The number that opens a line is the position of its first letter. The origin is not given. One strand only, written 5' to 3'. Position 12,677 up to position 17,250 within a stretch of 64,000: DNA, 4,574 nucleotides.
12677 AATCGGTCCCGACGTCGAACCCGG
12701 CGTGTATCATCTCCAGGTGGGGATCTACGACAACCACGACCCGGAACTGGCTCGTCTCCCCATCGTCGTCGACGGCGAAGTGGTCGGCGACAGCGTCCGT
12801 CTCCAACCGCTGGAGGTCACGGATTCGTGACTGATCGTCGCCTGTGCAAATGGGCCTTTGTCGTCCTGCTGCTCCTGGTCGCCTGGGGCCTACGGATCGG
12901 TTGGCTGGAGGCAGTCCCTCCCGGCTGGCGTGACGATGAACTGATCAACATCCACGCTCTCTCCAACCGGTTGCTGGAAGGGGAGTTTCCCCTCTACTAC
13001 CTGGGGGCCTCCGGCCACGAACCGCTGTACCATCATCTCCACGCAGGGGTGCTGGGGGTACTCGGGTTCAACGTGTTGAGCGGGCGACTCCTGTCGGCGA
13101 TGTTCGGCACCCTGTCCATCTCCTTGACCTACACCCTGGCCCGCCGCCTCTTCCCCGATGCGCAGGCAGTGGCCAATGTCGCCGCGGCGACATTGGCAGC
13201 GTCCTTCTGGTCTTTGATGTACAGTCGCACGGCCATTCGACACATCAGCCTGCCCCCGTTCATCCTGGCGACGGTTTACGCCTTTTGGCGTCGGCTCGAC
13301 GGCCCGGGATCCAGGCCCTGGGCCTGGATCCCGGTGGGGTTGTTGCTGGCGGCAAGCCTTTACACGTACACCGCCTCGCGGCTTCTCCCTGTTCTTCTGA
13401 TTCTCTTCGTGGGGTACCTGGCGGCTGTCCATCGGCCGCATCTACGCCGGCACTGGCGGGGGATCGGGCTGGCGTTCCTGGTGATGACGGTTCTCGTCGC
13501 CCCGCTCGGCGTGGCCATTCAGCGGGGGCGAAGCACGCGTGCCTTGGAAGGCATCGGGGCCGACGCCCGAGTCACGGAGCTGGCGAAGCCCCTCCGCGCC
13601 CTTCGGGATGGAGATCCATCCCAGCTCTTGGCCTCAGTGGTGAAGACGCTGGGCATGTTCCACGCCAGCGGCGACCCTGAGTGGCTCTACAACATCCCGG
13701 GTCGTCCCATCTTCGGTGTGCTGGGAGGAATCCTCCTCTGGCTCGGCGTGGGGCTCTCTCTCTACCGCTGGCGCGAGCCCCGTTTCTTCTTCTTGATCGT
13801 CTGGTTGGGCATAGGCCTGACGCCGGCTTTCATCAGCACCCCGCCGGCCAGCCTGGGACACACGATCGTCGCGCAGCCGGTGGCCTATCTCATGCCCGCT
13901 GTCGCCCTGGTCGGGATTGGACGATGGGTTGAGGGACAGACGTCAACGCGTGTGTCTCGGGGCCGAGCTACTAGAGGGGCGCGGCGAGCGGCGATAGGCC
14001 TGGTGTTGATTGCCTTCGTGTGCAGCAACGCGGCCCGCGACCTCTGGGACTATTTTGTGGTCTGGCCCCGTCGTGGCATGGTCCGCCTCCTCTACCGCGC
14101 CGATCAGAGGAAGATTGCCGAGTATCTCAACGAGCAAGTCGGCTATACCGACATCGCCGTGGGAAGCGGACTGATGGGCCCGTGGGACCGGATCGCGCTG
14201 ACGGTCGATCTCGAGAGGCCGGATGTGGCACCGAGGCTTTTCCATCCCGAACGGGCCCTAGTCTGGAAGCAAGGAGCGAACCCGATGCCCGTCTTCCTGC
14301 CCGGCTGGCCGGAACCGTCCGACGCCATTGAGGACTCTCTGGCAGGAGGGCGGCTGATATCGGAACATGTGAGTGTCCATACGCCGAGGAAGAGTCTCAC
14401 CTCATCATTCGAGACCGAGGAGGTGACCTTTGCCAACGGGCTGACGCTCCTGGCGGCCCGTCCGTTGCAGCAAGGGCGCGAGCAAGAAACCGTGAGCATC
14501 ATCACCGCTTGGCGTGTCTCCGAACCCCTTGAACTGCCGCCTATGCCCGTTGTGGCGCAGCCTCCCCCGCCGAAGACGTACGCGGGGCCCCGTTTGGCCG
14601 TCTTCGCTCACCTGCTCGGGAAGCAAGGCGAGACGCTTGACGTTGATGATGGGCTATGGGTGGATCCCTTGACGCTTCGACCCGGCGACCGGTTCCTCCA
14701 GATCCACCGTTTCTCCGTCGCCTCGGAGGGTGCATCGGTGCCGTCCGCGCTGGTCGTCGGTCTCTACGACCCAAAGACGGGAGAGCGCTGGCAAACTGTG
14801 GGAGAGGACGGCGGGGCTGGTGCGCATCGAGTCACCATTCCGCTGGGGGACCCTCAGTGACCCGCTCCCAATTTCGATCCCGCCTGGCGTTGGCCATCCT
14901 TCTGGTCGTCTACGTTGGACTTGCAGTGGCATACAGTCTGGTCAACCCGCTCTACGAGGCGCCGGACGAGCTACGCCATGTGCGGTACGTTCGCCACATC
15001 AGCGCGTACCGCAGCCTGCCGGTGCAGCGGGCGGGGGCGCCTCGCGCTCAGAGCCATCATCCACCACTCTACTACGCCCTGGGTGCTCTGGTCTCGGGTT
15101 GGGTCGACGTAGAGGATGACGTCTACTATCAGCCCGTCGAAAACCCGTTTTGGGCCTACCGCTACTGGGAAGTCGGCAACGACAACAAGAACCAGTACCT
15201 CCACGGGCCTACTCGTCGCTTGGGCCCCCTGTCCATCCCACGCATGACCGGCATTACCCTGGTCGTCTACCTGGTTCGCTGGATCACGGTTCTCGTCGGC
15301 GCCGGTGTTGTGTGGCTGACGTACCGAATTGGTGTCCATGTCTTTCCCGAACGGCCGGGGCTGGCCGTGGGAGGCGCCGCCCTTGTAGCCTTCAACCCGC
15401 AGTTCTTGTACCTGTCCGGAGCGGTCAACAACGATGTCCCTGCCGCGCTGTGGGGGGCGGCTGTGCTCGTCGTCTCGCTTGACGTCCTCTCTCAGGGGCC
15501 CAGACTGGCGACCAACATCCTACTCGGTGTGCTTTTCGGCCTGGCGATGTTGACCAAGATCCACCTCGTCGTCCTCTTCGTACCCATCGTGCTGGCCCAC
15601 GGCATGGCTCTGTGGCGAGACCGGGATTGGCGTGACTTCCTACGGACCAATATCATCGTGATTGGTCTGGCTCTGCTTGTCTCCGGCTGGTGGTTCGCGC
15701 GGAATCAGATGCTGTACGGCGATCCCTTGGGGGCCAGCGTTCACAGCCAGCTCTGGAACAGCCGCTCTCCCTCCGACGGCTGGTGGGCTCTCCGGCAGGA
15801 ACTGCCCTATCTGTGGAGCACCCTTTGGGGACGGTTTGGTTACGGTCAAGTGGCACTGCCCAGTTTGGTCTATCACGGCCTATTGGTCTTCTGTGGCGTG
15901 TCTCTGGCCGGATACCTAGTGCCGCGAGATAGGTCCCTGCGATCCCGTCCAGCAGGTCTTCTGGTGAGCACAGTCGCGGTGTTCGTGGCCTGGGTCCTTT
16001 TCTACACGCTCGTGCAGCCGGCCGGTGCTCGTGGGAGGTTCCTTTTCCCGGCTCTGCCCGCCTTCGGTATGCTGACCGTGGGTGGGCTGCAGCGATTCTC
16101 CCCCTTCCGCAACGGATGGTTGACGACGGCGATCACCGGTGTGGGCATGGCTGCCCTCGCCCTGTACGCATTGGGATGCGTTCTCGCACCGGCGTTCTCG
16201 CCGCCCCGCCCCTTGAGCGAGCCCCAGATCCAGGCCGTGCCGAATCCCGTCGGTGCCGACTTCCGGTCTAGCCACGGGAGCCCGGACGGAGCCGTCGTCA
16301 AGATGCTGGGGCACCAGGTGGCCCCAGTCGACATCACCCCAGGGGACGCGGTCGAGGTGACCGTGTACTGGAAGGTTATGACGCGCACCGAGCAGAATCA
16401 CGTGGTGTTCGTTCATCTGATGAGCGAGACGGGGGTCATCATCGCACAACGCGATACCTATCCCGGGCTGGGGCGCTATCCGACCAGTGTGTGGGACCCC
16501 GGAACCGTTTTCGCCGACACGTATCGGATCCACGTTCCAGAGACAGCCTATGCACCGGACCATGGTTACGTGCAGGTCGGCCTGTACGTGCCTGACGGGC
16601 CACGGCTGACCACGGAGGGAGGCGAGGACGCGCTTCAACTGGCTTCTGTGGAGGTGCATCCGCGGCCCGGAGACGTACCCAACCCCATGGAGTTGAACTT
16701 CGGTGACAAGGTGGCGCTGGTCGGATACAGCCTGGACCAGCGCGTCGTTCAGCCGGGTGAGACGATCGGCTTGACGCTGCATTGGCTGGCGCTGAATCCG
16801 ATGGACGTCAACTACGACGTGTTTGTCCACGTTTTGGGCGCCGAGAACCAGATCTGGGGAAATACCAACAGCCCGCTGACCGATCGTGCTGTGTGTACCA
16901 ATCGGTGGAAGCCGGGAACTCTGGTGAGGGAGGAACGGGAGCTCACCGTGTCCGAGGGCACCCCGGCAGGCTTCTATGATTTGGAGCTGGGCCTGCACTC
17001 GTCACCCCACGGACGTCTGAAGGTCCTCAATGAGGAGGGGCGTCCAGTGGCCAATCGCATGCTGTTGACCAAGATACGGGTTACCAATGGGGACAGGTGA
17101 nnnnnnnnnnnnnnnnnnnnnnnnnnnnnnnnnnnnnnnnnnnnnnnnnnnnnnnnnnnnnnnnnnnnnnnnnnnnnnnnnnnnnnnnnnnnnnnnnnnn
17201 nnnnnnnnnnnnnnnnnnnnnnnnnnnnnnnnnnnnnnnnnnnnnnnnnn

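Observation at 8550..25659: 17-kb operon of 8 translationally coupled GT-C glycosyltransferase paralogs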

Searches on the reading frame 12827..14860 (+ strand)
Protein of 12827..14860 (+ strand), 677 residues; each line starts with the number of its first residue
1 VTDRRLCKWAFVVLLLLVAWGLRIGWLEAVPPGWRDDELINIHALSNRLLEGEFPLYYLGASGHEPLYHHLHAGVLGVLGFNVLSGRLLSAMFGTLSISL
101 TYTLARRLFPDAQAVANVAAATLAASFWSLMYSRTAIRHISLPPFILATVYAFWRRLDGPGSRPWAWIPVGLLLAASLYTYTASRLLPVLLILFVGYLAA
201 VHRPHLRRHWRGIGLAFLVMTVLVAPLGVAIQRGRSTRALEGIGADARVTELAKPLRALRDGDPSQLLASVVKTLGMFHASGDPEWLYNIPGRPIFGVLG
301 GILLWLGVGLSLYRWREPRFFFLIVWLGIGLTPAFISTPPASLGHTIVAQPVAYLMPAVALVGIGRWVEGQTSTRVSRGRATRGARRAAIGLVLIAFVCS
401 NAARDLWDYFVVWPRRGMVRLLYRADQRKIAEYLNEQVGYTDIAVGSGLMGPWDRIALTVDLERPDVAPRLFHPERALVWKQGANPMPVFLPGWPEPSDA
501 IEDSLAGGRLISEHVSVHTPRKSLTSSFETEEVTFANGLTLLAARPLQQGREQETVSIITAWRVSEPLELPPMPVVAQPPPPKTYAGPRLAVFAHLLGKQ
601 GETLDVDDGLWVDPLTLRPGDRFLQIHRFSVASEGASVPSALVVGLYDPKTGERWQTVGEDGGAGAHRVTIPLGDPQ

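Call 4: search_protein_families(library=pfam, proteins=[window:12827-14860:+], max_evalue=0.01)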
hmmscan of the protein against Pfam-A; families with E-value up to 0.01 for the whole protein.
window:12827-14860:+ (677 aa): 2 families
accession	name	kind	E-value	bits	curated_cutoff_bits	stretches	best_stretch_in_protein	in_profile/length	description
PF13231.12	PMT_2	-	2.4e-09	38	26.1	1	65-225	3-155/160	Dolichyl-phosphate-mannose-protein mannosyltransferase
PF02366.24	PMT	-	2.7e-05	24.3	22.7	1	81-225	80-228/245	Dolichyl-phosphate-mannose-protein mannosyltransferase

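Call 5: search_protein_families(library=ncbifam, proteins=[window:12827-14860:+], max_evalue=0.01)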
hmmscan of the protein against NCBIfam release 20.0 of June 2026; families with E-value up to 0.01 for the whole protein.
window:12827-14860:+ (677 aa): 2 families
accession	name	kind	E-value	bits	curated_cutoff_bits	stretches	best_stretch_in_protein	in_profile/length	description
TIGR03663.1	TIGR03663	subfamily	3e-05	23.2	126.25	1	63-196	50-175/435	flippase activity-associated protein Agl23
NF058602.1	PrMnsylTfPmt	equivalog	0.00058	18.8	800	1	60-153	95-187/530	protein O-mannosyltransferase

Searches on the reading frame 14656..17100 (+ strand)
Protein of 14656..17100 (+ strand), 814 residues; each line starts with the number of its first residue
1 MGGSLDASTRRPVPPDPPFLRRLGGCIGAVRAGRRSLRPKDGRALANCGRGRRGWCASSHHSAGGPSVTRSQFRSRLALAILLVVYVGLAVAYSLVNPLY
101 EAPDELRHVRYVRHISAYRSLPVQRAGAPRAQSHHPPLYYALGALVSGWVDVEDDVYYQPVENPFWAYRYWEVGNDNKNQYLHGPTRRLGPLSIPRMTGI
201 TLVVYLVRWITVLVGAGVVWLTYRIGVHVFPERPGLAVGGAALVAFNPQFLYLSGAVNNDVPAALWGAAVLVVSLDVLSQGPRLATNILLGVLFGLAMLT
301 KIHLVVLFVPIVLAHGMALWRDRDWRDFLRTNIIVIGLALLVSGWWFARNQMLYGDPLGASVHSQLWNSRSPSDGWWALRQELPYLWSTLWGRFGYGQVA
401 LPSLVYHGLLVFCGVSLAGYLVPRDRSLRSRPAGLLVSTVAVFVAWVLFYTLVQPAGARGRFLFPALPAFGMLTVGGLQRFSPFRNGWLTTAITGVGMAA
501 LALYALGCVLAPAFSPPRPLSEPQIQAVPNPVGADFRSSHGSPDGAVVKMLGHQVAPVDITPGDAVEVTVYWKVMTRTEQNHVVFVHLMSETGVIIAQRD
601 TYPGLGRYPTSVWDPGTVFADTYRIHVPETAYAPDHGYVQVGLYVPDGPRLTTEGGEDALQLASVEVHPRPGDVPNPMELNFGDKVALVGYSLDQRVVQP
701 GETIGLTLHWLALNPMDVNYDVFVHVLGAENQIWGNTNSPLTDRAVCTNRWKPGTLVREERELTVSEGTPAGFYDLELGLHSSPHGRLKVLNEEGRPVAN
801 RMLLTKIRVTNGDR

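Call 4: search_protein_families(library=pfam, proteins=[window:14656-17100:+], max_evalue=0.01)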
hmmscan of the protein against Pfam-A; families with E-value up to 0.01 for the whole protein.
window:14656-17100:+ (814 aa): 2 families
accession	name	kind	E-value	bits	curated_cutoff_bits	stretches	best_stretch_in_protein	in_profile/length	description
PF13231.12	PMT_2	-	2e-09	38.3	26.1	1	207-341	24-150/160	Dolichyl-phosphate-mannose-protein mannosyltransferase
PF02366.24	PMT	-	4.7e-06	26.8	22.7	1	204-354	82-226/245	Dolichyl-phosphate-mannose-protein mannosyltransferase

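Call 5: search_protein_families(library=ncbifam, proteins=[window:14656-17100:+], max_evalue=0.01)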
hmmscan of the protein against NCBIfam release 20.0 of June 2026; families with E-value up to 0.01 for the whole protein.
window:14656-17100:+ (814 aa): 3 families
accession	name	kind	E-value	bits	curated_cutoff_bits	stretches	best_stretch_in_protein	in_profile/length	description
NF047440.1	LA3751_2_3_fam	subfamily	3.2e-05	23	200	1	279-493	171-369/460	LA_3751/LA_3752 family putative glycosyltransferase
NF047510.1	LIC_10190_fam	subfamily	0.0027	16.5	100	1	241-358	200-310/424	LIC_10190 family membrane protein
TIGR03663.1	TIGR03663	subfamily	0.0053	15.8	126.25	1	166-309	34-171/435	flippase activity-associated protein Agl23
